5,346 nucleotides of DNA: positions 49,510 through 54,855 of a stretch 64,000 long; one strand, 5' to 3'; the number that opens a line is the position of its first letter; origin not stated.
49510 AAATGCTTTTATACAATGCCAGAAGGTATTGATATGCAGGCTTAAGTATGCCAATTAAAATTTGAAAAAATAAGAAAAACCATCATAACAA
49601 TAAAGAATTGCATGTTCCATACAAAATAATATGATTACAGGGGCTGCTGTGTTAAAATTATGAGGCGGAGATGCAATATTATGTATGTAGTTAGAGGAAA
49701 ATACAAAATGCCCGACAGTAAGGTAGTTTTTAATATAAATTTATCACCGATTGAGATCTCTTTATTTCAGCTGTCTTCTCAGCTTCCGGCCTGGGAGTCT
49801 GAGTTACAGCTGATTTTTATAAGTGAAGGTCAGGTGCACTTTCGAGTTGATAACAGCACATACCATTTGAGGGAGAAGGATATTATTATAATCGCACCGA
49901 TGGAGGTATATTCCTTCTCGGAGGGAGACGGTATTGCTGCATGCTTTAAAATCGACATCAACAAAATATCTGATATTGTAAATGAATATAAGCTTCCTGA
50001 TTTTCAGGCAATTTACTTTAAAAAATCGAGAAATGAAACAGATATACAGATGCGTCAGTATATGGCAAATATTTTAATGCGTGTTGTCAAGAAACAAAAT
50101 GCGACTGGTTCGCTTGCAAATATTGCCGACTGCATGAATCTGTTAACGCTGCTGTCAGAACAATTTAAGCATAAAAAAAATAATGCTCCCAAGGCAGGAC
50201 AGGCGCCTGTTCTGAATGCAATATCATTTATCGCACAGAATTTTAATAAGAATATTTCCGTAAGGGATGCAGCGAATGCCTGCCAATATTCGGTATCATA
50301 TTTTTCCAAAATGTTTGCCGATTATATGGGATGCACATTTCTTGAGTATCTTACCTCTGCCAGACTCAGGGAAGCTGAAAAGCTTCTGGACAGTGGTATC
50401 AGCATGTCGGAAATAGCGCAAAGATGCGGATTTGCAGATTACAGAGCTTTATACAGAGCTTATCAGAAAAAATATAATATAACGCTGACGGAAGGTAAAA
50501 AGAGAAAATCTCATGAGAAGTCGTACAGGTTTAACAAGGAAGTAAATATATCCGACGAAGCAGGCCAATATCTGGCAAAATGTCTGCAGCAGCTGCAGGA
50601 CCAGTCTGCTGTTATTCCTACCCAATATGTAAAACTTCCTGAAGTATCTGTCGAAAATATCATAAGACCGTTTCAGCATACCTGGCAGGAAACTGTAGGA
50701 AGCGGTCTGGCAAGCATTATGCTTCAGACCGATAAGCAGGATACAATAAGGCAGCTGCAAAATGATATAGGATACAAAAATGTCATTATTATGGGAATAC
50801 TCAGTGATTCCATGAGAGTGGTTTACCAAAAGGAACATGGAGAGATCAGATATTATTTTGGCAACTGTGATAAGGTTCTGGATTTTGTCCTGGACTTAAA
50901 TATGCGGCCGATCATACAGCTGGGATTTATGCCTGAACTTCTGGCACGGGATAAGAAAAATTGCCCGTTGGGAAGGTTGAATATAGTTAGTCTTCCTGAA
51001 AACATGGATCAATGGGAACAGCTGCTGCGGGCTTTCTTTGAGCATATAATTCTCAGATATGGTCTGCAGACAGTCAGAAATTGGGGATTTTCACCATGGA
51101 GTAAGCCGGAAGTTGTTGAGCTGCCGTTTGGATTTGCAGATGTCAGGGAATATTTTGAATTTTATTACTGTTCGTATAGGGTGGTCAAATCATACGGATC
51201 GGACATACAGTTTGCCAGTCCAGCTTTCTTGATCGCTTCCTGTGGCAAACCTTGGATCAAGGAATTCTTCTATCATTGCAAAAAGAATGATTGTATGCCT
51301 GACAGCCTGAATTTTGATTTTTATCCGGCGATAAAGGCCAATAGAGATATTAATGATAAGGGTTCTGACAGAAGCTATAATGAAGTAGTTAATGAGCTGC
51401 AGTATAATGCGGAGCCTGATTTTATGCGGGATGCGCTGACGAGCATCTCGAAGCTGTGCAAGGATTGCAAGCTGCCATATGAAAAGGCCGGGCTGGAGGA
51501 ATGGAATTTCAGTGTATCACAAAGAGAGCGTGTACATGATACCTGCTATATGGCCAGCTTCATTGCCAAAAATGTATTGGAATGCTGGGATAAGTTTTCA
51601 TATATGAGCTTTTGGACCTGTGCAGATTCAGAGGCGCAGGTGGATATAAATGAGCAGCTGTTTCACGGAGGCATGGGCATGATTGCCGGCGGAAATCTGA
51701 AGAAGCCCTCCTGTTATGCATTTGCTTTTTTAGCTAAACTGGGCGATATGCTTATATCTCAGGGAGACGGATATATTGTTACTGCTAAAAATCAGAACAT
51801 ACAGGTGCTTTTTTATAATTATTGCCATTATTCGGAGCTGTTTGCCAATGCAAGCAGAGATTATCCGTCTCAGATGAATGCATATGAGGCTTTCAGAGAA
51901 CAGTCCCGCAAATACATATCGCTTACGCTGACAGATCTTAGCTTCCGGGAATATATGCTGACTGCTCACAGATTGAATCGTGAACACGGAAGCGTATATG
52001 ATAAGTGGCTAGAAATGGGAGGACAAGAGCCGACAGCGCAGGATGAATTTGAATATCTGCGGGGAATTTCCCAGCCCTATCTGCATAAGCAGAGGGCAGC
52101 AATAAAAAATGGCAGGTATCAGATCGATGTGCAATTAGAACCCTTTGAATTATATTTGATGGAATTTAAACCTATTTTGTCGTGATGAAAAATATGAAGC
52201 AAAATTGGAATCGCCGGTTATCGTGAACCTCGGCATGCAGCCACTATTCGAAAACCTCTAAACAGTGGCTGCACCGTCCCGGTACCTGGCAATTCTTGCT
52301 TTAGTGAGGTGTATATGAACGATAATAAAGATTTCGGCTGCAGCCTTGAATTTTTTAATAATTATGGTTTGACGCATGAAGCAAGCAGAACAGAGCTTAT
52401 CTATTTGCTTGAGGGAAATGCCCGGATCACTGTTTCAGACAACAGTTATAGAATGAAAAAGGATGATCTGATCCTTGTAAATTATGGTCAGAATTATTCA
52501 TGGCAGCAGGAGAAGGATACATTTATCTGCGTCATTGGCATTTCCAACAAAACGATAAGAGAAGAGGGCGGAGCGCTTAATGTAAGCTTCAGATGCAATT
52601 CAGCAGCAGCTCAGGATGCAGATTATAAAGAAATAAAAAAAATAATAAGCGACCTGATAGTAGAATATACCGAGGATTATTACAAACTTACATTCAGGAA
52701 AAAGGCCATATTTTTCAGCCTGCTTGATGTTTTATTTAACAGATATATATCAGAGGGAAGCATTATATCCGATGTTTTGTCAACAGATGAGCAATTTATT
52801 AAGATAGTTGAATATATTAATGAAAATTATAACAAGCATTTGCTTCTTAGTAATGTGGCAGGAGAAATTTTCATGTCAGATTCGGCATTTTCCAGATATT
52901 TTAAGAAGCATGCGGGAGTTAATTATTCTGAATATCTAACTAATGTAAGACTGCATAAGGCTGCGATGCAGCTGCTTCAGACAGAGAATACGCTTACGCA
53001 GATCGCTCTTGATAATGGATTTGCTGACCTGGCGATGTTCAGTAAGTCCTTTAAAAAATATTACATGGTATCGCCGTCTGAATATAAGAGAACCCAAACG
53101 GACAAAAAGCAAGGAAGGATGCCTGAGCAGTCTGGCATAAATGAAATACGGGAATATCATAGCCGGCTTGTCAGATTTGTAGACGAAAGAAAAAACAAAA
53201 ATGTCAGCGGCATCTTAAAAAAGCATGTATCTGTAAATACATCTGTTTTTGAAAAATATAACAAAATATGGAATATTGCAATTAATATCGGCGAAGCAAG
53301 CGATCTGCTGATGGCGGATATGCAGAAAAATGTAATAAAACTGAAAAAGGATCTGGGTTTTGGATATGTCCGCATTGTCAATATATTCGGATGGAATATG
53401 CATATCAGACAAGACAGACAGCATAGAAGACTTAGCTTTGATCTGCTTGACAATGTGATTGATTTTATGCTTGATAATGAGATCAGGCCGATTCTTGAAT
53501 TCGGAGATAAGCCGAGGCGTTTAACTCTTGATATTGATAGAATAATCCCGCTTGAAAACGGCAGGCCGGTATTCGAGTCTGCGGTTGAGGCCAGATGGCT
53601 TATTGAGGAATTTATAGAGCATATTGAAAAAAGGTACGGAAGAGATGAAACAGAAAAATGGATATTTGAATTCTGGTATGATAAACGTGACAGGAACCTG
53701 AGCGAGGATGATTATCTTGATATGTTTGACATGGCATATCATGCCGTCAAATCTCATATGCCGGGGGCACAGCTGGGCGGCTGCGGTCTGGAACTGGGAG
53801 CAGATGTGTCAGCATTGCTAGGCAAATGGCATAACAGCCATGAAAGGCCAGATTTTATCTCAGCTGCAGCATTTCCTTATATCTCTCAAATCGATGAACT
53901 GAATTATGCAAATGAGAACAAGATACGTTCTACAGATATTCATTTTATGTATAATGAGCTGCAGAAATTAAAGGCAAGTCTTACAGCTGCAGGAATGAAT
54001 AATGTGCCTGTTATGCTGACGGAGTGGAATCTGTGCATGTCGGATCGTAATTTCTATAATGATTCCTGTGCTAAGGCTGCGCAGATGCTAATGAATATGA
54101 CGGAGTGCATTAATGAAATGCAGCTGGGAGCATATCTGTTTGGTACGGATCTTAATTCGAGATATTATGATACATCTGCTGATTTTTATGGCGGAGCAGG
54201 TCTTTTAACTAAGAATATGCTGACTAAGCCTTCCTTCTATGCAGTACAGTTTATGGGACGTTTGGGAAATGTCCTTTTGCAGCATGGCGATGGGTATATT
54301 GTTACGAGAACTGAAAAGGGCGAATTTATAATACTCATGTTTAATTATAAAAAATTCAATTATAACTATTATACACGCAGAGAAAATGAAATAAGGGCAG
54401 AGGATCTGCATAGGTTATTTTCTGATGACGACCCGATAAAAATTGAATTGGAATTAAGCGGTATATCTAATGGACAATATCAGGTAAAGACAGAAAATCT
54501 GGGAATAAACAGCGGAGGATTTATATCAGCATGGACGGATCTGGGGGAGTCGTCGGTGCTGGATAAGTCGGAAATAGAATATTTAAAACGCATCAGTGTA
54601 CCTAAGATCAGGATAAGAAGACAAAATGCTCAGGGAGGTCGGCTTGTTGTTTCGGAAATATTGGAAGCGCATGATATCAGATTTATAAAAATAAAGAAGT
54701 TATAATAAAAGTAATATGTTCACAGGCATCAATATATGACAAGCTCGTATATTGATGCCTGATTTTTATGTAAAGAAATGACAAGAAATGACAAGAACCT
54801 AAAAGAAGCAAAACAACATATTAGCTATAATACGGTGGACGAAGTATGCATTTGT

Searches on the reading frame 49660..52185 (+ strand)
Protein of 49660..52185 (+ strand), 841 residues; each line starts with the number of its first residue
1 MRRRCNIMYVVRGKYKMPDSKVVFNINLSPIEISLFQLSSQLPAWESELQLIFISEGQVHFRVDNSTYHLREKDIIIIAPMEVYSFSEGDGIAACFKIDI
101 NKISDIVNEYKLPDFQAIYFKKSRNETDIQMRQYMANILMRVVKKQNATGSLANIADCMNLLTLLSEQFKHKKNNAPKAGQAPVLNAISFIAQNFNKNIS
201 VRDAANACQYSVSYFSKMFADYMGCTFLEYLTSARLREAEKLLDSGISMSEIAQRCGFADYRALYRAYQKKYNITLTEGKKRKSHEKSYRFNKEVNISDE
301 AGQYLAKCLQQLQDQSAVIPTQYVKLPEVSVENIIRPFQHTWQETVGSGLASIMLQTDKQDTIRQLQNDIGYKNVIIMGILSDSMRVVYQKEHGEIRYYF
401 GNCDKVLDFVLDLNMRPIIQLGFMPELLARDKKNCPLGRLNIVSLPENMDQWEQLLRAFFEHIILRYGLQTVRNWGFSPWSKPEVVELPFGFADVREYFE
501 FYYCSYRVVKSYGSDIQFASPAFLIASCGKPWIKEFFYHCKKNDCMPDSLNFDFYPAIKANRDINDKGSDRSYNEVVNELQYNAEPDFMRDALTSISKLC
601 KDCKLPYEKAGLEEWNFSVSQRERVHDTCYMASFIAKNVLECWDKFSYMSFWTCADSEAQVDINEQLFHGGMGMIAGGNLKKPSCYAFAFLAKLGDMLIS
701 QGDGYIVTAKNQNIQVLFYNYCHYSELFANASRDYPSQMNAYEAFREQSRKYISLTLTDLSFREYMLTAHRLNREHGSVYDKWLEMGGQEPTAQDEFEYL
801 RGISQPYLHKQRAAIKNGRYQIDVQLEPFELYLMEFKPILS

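Call 3: search_protein_families(library=pfam, proteins=[window:49660-52185:+], max_evalue=0.01)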
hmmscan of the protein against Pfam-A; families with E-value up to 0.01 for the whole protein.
window:49660-52185:+ (841 aa): 4 families
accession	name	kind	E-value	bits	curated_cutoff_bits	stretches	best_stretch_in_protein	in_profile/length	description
PF01229.23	Glyco_hydro_39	-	7.5e-58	196.9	26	1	329-820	5-471/472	Glycosyl hydrolases family 39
PF12833.13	HTH_18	-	6e-17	62.2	33.6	1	205-278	2-76/80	Helix-turn-helix domain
PF00165.29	HTH_AraC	-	1.1e-15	57.8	26.6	2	191-232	1-42/42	Bacterial regulatory helix-turn-helix proteins, AraC family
PF02311.25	AraC_binding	-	1.5e-05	25.2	21.1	1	43-90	18-65/135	AraC-like ligand binding domain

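Call 4: search_protein_families(library=ncbifam, proteins=[window:49660-52185:+], max_evalue=0.01)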
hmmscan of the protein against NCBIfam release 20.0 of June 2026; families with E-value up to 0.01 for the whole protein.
window:49660-52185:+ (841 aa): 23 families
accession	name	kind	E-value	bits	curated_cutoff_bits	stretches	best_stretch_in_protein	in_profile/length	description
NF047455.1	TF_Staph_AryK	equivalog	3.5e-33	114.8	850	2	37-421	11-401/759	transcriptional regulator AryK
NF033869.1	viru_reg_Rsp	equivalog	3.2e-13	49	400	1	55-311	28-274/701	AraC family transcriptional regulator Rsp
NF047788.1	TransRegPocR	equivalog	3.6e-13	49.4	500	1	159-284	164-292/296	transcriptional regulator PocR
TIGR04094.1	adjacent_YSIRK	equivalog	1.3e-12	47.4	200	1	184-271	287-374/383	YSIRK-targeted surface antigen transcriptional regulator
NF007860.0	PRK10572.1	equivalog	6.1e-12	45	208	1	127-285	128-287/292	arabinose operon transcriptional regulator AraC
NF049932.1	TranspRegBtr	equivalog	4.2e-10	38.8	900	1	49-284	31-268/531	bacillibactin transport transcriptional regulator Btr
NF010028.0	PRK13503.1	equivalog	1e-09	38.2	288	1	129-278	118-268/278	HTH-type transcriptional activator RhaS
NF006902.0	PRK09393.1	equivalog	4.9e-09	35.8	425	1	179-282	217-321/327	transcriptional regulator FtrA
NF007693.0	PRK10371.1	equivalog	5.7e-09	35.6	253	1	164-276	180-293/309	transcriptional regulator MelR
NF041686.2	ant_diox_reg_AndR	equivalog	1e-08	35.2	350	1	51-273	82-311/321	anthranilate 1,2-dioxygenase regulatory protein AndR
NF052371.1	TransRegGbdRPseu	equivalog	2.4e-08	33.4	480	1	181-304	224-348/365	choline metabolism transcriptional regulator GbdR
NF052534.1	RzbtTranRegRhrA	equivalog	4.2e-07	29.5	500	1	54-280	85-308/312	rhizobactin biosynthesis transcriptional regulator RhrA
NF012144.2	ramA_TF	equivalog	3.3e-06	27.5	180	1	188-283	11-105/108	RamA family antibiotic efflux transcriptional regulator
NF007584.0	PRK10219.1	equivalog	1.4e-05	25.4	174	1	186-280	9-104/107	superoxide response transcriptional regulator SoxS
NF012198.0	MarA_TF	equivalog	4.4e-05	23.6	250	1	187-275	14-103/124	MDR efflux pump AcrAB transcriptional activator MarA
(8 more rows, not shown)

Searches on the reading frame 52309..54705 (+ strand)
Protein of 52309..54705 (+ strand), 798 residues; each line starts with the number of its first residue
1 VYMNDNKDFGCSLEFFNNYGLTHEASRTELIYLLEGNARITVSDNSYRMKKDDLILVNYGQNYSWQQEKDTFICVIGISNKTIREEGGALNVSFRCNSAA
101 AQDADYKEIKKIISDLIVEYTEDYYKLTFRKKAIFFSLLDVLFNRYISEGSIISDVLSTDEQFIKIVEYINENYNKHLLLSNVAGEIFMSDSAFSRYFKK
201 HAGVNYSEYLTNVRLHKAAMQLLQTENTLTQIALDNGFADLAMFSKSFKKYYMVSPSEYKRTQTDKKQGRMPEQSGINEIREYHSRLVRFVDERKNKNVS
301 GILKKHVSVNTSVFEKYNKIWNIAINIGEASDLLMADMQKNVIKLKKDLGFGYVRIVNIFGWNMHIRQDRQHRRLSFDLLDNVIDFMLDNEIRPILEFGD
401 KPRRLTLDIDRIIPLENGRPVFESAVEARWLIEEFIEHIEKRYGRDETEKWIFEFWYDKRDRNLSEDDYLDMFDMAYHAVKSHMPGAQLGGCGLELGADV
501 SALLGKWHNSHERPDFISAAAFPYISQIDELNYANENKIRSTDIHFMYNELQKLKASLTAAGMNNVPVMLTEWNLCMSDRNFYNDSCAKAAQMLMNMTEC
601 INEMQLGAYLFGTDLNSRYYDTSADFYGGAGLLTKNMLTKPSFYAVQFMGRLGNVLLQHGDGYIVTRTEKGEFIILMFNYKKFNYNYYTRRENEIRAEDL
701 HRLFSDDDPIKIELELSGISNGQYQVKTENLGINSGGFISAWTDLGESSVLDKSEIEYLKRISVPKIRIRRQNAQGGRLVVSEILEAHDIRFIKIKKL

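Call 3: search_protein_families(library=pfam, proteins=[window:52309-54705:+], max_evalue=0.01)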
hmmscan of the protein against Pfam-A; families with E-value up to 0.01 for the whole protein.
window:52309-54705:+ (798 aa): 6 families
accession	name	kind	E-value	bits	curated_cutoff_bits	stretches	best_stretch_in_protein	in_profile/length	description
PF01229.23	Glyco_hydro_39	-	1.7e-38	133.1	26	1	314-778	11-470/472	Glycosyl hydrolases family 39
PF12833.13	HTH_18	-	6.3e-21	74.9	33.6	1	184-261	2-79/80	Helix-turn-helix domain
PF00165.29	HTH_AraC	-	3.2e-08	33.9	26.6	1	224-259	6-40/42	Bacterial regulatory helix-turn-helix proteins, AraC family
PF07883.17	Cupin_2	-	5.4e-05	23.3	27.2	1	23-69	16-60/70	Cupin domain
PF00150.24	Cellulase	-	7.3e-05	22.8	23.5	0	339-455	23-126/272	Cellulase (glycosyl hydrolase family 5)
PF02311.25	AraC_binding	-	0.00058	20.1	21.1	1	23-121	19-117/135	AraC-like ligand binding domain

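Call 4: search_protein_families(library=ncbifam, proteins=[window:52309-54705:+], max_evalue=0.01)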
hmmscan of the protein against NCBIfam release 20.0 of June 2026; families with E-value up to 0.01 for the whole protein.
window:52309-54705:+ (798 aa): 34 families (the best 25 are shown)
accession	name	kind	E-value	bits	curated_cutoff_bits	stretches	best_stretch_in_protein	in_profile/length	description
NF047455.1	TF_Staph_AryK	equivalog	1.8e-61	208.4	850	2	27-398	22-401/759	transcriptional regulator AryK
NF007860.0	PRK10572.1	equivalog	2.3e-19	69.4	208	1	108-267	131-289/292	arabinose operon transcriptional regulator AraC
NF010028.0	PRK13503.1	equivalog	1.5e-18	67.2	288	1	67-264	87-274/278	HTH-type transcriptional activator RhaS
TIGR04094.1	adjacent_YSIRK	equivalog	5.7e-18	65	200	1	164-260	288-383/383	YSIRK-targeted surface antigen transcriptional regulator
NF047788.1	TransRegPocR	equivalog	3.6e-17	62.6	500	1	157-266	185-294/296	transcriptional regulator PocR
NF033869.1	viru_reg_Rsp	equivalog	1.7e-15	56.6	400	1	31-267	25-252/701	AraC family transcriptional regulator Rsp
NF007243.0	PRK09685.1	equivalog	5e-14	52.4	199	1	158-262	195-301/303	transcriptional regulator FeaR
NF007432.1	PRK09978.1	equivalog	1.7e-13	50.4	500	1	125-269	108-249/274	DNA-binding transcriptional regulator GadX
NF006902.0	PRK09393.1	equivalog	8e-13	48.3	425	1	160-265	219-324/327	transcriptional regulator FtrA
NF049932.1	TranspRegBtr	equivalog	2e-12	46.4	900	1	29-264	32-267/531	bacillibactin transport transcriptional regulator Btr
NF012144.2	ramA_TF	equivalog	3.9e-12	46.6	180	1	165-263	9-107/108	RamA family antibiotic efflux transcriptional regulator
TIGR02297.1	HpaA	equivalog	3.9e-12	46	274.65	1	22-260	38-285/287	4-hydroxyphenylacetate catabolism regulatory protein HpaA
NF007693.0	PRK10371.1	equivalog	6.8e-12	45.2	253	1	165-268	202-305/309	transcriptional regulator MelR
NF012228.1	RobA_TF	equivalog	3.4e-11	43.2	380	1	166-273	8-115/286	MDR efflux pump AcrAB transcriptional activator RobA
NF007584.0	PRK10219.1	equivalog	2.2e-10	40.8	174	1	162-261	6-105/107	superoxide response transcriptional regulator SoxS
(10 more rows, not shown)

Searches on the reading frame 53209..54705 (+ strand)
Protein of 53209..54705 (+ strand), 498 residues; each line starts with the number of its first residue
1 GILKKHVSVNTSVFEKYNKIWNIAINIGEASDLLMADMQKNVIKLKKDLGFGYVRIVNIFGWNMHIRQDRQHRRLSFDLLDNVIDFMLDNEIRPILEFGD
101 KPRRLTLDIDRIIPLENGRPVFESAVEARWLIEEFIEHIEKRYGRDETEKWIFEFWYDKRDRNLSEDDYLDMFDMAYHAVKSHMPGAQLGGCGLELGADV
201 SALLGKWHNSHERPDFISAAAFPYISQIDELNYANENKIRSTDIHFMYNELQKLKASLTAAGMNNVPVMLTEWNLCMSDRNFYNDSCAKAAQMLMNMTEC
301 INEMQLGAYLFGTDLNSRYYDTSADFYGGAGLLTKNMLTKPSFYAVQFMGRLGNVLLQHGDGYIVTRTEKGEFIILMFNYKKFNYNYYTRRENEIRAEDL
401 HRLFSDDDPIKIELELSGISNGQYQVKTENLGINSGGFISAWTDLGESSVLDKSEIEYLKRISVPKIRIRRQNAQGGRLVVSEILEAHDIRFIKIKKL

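Call 72: search_solved_structures(query=window:53209-54705:+, max_evalue=0.001, show_alignments=1)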
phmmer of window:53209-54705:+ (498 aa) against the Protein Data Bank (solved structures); distinct sequences matched with E-value up to 0.001: 10.
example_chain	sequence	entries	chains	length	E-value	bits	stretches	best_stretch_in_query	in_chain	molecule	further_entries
4m29_A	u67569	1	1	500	6.3e-34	120.9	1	21-496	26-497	Beta-xylosidase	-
4ekj_A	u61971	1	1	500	1.1e-33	120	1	21-496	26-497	Beta-xylosidase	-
8i0j_A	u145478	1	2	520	6.7e-33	117.5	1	18-463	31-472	Glycoside hydrolase family 39 beta-xylosidase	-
8i0x_B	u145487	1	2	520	5.4e-32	114.5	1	18-463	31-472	Glycoside hydrolase family 39 beta-xylosidase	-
1w91_A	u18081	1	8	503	8.3e-30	107.3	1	5-381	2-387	BETA-XYLOSIDASE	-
2bs9_A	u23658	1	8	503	1.3e-29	106.7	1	8-381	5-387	BETA-XYLOSIDASE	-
2bfg_A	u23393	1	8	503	4e-29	105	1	8-381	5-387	BETA-XYLOSIDASE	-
6uqj_A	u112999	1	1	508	3.2e-28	102.1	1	21-461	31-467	Beta-xylosidase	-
1px8_A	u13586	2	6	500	3.4e-26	95.4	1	15-379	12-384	Beta-xylosidase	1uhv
6yyh_A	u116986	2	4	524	2e-20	76.3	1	21-497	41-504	Beta-xylosidase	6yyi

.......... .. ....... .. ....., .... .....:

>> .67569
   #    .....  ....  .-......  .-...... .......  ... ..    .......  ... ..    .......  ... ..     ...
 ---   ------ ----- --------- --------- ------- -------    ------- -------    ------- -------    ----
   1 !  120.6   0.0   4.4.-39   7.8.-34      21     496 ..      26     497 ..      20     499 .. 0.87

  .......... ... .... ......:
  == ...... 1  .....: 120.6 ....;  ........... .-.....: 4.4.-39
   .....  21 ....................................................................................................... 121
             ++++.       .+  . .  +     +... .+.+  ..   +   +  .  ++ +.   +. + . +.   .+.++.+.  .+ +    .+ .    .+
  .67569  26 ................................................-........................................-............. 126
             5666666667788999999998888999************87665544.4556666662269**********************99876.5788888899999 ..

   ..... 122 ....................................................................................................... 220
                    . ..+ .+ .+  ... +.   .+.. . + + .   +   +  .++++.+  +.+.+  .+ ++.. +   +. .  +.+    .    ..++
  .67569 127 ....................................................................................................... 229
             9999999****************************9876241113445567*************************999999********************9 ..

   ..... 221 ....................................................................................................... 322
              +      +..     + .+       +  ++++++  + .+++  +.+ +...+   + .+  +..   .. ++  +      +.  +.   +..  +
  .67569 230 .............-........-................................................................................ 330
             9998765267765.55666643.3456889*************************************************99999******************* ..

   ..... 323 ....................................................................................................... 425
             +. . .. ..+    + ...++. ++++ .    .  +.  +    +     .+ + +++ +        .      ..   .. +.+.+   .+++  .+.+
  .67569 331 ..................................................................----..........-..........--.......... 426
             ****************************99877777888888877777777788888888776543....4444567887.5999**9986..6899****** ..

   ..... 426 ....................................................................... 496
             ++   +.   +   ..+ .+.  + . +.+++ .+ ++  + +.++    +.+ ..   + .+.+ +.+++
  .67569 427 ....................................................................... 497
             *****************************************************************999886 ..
